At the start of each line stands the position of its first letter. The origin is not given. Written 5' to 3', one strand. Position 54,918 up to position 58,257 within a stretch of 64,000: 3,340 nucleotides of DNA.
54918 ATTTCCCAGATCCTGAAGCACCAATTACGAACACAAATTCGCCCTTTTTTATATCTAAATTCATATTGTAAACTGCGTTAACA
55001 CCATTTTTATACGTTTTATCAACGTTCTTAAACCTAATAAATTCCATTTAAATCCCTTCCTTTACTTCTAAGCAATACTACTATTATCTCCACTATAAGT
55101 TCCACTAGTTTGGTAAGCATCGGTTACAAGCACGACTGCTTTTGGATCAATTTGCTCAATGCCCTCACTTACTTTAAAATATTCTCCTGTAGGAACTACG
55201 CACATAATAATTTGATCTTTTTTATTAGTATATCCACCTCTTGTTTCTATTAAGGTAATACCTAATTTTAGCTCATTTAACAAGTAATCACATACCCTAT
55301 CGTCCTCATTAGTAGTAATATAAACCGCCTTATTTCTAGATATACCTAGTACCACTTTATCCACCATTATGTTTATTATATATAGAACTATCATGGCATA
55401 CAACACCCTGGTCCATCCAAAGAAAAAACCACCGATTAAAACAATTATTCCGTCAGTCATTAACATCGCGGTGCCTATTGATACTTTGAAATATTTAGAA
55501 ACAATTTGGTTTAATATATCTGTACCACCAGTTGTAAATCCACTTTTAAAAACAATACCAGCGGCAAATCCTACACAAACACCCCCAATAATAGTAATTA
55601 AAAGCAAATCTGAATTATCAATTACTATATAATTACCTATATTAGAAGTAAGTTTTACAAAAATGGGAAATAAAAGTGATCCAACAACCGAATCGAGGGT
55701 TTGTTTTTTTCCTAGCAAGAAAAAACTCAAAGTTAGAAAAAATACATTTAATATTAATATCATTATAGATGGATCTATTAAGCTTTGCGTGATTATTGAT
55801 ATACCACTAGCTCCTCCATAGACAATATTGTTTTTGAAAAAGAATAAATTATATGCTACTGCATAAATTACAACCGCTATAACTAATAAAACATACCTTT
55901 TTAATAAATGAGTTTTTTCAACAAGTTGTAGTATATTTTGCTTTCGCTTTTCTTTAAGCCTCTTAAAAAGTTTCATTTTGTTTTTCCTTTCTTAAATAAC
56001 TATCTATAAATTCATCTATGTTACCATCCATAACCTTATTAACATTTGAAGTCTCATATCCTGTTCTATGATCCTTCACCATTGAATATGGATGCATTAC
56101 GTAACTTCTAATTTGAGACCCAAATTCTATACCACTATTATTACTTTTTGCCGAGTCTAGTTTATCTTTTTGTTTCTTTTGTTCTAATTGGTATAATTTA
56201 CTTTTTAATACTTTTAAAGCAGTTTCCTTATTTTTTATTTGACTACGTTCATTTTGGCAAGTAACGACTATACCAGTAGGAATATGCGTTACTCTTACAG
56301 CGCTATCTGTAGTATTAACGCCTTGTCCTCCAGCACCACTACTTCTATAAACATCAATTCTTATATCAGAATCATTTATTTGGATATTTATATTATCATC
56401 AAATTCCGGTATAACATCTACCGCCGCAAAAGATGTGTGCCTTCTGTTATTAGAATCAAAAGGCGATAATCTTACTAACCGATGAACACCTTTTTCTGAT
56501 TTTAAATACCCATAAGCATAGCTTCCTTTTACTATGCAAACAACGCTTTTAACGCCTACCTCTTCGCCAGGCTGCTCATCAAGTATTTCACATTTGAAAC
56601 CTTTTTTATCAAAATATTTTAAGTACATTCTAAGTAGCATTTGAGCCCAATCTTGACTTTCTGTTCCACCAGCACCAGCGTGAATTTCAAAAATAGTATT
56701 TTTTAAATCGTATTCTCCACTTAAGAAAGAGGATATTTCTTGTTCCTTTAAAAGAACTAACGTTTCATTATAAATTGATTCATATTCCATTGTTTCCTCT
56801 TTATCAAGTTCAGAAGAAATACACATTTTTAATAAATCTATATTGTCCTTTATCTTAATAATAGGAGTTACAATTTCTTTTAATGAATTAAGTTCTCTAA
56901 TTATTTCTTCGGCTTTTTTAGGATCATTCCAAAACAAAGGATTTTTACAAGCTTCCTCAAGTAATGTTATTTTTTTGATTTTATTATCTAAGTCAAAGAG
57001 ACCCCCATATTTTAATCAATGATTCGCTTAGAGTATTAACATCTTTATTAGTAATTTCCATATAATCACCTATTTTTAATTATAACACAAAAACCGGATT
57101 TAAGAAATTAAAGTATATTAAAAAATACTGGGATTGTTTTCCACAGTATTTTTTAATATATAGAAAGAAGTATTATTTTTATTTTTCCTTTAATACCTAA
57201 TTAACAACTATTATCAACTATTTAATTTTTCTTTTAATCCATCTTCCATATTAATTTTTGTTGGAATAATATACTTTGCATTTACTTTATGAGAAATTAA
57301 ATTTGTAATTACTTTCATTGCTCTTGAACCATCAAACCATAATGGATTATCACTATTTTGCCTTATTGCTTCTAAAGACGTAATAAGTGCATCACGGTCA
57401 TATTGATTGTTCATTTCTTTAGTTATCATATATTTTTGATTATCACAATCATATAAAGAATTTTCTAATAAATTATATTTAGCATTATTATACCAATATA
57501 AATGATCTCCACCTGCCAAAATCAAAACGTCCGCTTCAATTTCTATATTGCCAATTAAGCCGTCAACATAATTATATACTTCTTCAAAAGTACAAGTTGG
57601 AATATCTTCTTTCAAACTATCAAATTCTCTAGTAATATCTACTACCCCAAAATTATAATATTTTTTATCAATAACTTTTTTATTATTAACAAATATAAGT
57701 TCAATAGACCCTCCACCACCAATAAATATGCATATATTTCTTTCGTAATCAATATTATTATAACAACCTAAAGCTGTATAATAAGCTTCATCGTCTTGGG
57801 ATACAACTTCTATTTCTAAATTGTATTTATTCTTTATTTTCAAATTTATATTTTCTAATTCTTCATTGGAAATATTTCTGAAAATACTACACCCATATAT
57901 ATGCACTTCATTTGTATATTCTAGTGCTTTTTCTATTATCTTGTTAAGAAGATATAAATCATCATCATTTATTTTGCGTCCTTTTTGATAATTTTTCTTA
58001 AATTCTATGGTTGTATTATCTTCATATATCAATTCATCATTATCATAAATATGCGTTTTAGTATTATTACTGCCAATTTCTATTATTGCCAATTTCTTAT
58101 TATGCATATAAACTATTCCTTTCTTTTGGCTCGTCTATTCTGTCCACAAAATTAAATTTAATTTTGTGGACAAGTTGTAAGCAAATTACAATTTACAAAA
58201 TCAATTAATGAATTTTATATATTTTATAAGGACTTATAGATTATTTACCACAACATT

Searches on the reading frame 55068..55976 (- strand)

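Call 15: search_protein_families(library=pfam, proteins=[window:55068-55976:-], max_evalue=0.001)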
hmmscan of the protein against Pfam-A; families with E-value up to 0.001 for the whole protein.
window:55068-55976:- (302 aa): 2 families
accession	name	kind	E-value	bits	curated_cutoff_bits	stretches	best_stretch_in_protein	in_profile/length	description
PF02588.21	YitT_membrane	-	1.2e-53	182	24.3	1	28-232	2-204/205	Uncharacterised 5xTM membrane BCR, YitT family COG1284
PF10035.14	DUF2179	-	1.6e-13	50.7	22.8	1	239-292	2-55/55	Uncharacterized protein conserved in bacteria (DUF2179)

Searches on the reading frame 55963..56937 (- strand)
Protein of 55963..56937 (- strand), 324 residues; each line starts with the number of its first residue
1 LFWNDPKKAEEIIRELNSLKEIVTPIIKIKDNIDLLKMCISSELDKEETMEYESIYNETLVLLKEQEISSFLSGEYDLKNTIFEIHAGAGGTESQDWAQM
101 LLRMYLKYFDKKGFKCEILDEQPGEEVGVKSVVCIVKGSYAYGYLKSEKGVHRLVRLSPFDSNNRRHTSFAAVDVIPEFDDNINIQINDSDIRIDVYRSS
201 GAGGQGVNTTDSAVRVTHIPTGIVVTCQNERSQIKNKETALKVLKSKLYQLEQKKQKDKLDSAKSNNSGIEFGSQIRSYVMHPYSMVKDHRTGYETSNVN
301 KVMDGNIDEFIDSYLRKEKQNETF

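Call 15: search_protein_families(library=pfam, proteins=[window:55963-56937:-], max_evalue=0.001)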
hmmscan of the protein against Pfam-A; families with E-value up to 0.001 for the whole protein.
window:55963-56937:- (324 aa): 2 families
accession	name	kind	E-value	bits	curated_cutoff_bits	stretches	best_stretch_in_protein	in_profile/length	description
PF03462.23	PCRF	-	2.1e-51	174.9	24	1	2-173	17-194/194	PCRF domain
PF00472.26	RF-1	-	8.3e-44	148.7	35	1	181-291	1-116/116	RF-1 domain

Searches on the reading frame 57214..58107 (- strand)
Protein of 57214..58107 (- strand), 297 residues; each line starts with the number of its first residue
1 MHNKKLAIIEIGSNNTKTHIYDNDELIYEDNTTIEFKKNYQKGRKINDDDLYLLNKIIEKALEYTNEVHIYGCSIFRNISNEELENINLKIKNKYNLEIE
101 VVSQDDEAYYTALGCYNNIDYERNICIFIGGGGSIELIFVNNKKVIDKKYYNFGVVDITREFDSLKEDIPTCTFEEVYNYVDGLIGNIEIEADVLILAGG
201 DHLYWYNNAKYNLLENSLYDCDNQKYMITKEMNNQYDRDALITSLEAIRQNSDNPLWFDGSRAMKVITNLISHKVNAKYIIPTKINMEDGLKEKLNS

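Call 15: search_protein_families(library=pfam, proteins=[window:57214-58107:-], max_evalue=0.001)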
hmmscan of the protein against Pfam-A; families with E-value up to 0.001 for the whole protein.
window:57214-58107:- (297 aa): 1 family
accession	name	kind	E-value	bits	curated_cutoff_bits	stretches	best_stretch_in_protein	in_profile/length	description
PF02541.22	Ppx-GppA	-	5.8e-12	46.1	27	1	66-171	57-158/285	Ppx/GppA phosphatase family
